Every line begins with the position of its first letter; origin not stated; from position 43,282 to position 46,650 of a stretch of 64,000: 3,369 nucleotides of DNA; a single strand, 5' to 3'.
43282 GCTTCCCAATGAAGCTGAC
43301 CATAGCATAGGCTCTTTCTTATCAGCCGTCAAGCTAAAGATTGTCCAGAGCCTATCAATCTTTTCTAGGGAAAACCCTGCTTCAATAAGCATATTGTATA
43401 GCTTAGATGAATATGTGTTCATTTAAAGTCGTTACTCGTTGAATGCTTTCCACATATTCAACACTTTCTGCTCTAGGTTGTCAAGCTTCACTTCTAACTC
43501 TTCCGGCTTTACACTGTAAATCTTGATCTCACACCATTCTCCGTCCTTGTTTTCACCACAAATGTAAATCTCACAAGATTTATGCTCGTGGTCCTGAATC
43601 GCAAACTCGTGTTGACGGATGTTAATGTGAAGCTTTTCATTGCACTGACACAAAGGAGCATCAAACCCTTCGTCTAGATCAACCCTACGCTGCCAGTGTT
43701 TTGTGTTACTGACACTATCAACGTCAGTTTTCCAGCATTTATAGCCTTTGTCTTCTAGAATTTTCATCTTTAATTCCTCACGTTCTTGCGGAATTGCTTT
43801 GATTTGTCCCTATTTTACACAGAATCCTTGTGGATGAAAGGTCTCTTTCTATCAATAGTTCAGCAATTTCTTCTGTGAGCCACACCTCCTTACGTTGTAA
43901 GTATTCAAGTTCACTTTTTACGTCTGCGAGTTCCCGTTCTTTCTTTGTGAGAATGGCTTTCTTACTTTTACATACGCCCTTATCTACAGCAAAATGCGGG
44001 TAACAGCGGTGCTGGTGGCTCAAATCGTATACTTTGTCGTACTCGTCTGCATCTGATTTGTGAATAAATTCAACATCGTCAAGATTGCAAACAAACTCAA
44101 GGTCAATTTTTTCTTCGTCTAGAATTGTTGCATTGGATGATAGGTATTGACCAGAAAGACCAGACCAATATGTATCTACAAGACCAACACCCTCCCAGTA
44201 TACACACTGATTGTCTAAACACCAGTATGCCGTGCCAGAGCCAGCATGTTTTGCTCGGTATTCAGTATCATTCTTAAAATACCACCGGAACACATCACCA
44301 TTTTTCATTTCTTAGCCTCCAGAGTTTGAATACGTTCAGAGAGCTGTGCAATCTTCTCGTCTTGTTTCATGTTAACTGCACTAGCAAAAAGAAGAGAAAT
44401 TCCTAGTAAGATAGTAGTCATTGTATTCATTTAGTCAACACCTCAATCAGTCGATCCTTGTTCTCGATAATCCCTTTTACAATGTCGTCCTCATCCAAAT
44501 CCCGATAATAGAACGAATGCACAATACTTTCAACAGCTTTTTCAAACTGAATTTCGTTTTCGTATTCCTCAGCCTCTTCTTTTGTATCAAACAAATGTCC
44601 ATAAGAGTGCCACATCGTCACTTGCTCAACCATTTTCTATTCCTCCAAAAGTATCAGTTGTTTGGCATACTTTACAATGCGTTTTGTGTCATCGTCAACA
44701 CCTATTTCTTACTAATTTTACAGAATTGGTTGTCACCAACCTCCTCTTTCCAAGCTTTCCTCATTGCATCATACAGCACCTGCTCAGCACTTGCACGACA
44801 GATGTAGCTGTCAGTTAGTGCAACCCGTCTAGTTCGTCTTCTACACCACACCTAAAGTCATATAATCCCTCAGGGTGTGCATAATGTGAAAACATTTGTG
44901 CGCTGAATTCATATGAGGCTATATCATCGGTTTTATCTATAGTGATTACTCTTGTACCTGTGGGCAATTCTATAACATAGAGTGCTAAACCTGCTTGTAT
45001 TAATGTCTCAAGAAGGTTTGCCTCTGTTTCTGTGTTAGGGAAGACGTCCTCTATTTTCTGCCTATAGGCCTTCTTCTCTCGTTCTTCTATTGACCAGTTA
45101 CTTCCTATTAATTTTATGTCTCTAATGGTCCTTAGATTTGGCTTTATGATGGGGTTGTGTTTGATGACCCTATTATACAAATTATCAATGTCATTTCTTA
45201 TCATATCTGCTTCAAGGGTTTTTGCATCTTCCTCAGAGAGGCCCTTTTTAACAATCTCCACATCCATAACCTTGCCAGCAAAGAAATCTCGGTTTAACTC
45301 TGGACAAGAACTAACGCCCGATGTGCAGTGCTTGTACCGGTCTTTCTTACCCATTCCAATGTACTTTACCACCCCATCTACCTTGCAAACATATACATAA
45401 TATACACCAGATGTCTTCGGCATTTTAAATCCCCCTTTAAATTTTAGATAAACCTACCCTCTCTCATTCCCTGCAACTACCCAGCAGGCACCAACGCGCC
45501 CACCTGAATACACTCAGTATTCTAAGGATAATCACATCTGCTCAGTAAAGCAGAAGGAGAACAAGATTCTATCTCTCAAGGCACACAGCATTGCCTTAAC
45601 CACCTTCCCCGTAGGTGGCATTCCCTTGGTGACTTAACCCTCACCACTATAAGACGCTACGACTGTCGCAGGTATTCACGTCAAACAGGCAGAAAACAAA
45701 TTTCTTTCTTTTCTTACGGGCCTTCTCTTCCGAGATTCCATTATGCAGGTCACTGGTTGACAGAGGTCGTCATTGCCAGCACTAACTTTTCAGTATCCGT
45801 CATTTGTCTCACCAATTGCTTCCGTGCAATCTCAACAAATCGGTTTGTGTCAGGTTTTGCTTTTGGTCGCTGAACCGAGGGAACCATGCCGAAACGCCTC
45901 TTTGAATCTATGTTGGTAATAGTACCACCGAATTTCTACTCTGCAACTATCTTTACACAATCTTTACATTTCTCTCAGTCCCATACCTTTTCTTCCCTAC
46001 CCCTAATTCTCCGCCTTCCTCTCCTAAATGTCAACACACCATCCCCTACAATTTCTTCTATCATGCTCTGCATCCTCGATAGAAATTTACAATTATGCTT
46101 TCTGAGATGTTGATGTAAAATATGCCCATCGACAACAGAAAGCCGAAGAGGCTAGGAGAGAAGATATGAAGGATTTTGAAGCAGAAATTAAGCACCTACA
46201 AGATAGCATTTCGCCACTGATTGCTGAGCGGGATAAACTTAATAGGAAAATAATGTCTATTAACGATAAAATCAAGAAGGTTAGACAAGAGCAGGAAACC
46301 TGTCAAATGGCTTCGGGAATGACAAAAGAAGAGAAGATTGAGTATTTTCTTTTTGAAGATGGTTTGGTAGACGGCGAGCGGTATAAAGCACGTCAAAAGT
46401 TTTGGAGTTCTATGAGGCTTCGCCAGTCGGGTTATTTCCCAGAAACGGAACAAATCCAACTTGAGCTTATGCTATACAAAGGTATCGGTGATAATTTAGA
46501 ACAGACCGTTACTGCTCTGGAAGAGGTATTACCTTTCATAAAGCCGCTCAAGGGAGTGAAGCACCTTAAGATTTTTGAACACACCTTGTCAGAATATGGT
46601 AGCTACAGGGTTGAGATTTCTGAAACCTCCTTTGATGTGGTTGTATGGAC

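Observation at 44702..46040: A roughly 575-nt ORF-free, hairpin-dense, purine-rich leader lies upstream of a GIY-YIG nuclease gene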

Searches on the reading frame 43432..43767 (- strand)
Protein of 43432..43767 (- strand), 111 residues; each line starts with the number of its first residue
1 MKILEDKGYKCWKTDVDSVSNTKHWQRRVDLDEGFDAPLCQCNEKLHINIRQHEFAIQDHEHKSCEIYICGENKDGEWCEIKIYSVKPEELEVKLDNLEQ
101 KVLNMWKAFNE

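Call 10: search_protein_families(library=pfam, proteins=[window:43432-43767:-], max_evalue=0.1)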
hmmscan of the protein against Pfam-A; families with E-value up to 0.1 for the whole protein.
window:43432-43767:- (111 aa): 0 families

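Call 11: search_protein_families(library=phrogs, proteins=[window:43432-43767:-], max_evalue=0.1)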
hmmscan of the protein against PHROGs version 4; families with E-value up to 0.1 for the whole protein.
window:43432-43767:- (111 aa): 1 family
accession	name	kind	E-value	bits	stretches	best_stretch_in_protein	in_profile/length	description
phrog_1193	-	other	0.07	14.1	0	44-64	9-29/76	hemolysin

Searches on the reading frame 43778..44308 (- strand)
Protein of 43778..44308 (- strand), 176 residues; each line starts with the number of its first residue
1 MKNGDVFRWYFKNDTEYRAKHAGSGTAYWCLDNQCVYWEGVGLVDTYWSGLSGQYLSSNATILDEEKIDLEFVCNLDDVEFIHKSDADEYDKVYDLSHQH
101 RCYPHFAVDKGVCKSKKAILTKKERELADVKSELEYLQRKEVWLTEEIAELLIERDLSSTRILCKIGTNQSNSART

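Call 10: search_protein_families(library=pfam, proteins=[window:43778-44308:-], max_evalue=0.1)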
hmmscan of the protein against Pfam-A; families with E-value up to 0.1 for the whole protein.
window:43778-44308:- (176 aa): 1 family
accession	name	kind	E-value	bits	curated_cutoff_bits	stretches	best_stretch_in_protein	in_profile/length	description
PF07130.17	YebG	-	0.059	13.7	27.5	1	71-98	6-36/74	YebG protein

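Call 11: search_protein_families(library=phrogs, proteins=[window:43778-44308:-], max_evalue=0.1)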
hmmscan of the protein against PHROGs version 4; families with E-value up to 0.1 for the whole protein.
window:43778-44308:- (176 aa): 0 families

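Call 19: search_dna_similar(query=window:43778-44308:-, collection=phages, mode=protein, max_evalue=0.001, max_rows=30)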
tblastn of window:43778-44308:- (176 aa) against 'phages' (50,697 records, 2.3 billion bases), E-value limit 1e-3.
Records with a match: 5; places in all: 5; records where one place covers at least 80% of the query: 4.
Best place of each record, by identity: <60% 5.
By first word of the organism name: Alteromonas 2; Acinetobacter 1; Pseudaeromonas 1; Aeromonas 1.
By host as written in the record: Alteromonas sp. 2; Acinetobacter baumannii NIPH601 1; Pseudaeromonas pectinilytica strain KR2-7 1; Aeromonas sp. 1.
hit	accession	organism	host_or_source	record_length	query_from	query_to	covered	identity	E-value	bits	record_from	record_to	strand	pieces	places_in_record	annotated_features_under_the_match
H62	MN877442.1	Alteromonas phage vB_AmeM_PT11-V22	Alteromonas sp.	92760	3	158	89%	31.6%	2e-8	58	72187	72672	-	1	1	hypothetical protein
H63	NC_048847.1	Alteromonas phage vB_AmeM_PT11-V22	Alteromonas sp.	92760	3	158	89%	31.6%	2e-8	58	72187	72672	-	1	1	hypothetical protein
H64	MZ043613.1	Acinetobacter phage TaPaz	Acinetobacter baumannii NIPH601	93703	2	151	85%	29.7%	1e-4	47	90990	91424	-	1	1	hypothetical protein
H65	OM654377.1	Pseudaeromonas phage vB_PpeM_ KLEP7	Pseudaeromonas pectinilytica strain ...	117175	1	151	86%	26.7%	9e-6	50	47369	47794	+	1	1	hypothetical protein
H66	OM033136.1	Aeromonas phage phiA047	Aeromonas sp.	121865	1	134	76%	28.8%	3e-5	49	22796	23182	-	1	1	hypothetical protein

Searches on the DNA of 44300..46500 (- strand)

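Call 4: search_dna_similar(query=window:44400-46500:-, collection=phages, mode=near)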
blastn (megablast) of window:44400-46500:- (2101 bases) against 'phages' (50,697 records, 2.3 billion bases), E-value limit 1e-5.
No match.

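Call 6: search_rna_families(source=window, start=44300, end=46400, threshold=evalue, max_evalue=10, show_alignments=3)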
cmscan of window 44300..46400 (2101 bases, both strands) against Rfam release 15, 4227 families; matches with E-value up to 10: 4.
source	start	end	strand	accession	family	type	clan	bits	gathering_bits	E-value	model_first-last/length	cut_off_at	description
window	45110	45250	+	RF00022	GcvB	Gene;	-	15.9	42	1.5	1-204/204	no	GcvB RNA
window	44740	44791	-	RF01125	sR4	Gene; snRNA; snoRNA; CD-box;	-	15.6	50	1.8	1-56/56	no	Small nucleolar RNA sR4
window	44670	44776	-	RF02687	RAGATH-8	Gene; sRNA;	-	13.1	86.7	1.5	1-276/276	no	RAGATH-8 RNA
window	45451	45471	-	RF01124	sR36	Gene; snRNA; snoRNA; CD-box;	-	11.9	55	7.9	1-55/55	no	Small nucleolar RNA sR36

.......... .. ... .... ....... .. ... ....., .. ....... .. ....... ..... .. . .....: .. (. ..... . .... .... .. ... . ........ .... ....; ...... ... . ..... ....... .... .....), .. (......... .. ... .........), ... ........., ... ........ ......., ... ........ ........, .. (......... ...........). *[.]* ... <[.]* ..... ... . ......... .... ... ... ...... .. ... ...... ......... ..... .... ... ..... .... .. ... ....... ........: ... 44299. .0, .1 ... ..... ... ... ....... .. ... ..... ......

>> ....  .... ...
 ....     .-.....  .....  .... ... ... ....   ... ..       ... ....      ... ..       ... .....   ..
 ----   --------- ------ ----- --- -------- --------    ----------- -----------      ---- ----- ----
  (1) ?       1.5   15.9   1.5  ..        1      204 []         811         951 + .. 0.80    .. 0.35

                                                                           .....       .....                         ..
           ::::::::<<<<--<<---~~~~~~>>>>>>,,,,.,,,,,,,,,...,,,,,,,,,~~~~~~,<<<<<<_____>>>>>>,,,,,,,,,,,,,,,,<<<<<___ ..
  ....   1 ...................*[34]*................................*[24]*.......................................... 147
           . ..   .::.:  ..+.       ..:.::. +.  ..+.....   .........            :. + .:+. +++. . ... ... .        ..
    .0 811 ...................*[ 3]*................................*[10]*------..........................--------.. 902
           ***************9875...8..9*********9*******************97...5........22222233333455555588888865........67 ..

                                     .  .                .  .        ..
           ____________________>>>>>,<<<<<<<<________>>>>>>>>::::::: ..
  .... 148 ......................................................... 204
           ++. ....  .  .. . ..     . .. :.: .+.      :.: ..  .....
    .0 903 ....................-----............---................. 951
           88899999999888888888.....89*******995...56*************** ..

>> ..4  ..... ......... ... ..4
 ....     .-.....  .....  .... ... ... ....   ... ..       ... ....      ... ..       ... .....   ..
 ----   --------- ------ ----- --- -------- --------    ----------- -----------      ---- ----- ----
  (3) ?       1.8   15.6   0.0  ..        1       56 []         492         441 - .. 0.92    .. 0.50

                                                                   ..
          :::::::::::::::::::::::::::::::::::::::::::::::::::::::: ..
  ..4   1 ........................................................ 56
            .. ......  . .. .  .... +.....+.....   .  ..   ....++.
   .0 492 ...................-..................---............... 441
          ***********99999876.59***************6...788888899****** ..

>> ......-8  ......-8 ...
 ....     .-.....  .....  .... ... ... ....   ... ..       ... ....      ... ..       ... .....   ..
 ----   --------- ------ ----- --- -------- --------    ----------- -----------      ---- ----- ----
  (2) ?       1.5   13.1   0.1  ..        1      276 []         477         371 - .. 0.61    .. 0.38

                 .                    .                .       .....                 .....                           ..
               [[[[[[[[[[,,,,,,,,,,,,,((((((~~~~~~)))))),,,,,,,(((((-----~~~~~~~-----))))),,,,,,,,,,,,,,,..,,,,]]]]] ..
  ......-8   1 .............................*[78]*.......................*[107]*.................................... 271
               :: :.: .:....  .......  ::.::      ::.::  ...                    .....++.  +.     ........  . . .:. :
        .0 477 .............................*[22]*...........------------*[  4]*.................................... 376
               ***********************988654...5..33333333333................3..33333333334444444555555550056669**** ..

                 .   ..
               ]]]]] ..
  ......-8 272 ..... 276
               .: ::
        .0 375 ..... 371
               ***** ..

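Call 7: search_dna_similar(query=window:44400-46500:-, collection=phages, mode=distant)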
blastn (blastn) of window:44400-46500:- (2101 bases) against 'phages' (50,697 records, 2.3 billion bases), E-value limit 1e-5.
No match.
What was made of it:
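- Tried and rejected: DNA searches of the 2.1-kb region against 50,697 GenBank phage records, in near and distant mode, gave no match (calls 4, 7).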

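Call 76: search_rna_families(source=window, start=45430, end=45950, threshold=evalue, max_evalue=10, show_alignments=2)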
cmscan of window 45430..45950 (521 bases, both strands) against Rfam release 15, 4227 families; matches with E-value up to 10: 1.
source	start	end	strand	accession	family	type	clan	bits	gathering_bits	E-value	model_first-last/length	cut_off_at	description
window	45451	45471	-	RF01124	sR36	Gene; snRNA; snoRNA; CD-box;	-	11.9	55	2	1-55/55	no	Small nucleolar RNA sR36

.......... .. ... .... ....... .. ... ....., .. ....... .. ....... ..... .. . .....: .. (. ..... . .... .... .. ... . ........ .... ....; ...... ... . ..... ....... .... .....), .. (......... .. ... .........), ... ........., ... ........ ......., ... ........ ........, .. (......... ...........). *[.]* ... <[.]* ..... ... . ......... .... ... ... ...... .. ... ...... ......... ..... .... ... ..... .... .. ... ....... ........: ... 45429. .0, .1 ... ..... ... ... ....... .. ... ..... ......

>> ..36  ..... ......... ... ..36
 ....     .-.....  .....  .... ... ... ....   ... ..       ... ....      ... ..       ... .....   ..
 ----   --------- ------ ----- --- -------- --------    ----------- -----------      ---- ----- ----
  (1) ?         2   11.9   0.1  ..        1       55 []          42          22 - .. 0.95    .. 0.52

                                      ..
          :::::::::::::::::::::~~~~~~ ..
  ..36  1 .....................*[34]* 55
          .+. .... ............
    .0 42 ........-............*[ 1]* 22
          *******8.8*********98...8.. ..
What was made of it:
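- There is no match to the Rfam group I or group II models even at E<=10 on the element alone (calls 6, 76).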

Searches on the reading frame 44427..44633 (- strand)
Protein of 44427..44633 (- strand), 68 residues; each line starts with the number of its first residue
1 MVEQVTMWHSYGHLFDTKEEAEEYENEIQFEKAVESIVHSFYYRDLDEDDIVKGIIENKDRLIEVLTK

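Call 10: search_protein_families(library=pfam, proteins=[window:44427-44633:-], max_evalue=0.1)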
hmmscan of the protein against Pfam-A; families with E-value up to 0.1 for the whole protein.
window:44427-44633:- (68 aa): 2 families
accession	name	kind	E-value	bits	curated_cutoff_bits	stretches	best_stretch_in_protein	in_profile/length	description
PF12053.14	Par3_HAL_N_term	-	0.012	16.2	21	1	36-65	46-78/83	N-terminal of Par3 and HAL proteins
PF14657.12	Arm-DNA-bind_4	-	0.063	13.3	22.3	0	15-31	25-41/47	Arm DNA-binding domain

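Call 11: search_protein_families(library=phrogs, proteins=[window:44427-44633:-], max_evalue=0.1)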
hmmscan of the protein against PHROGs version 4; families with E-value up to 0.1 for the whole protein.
window:44427-44633:- (68 aa): 1 family
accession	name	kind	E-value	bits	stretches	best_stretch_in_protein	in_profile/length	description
phrog_1827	-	other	0.052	13.9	1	7-60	114-165/202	ATP-dependent protease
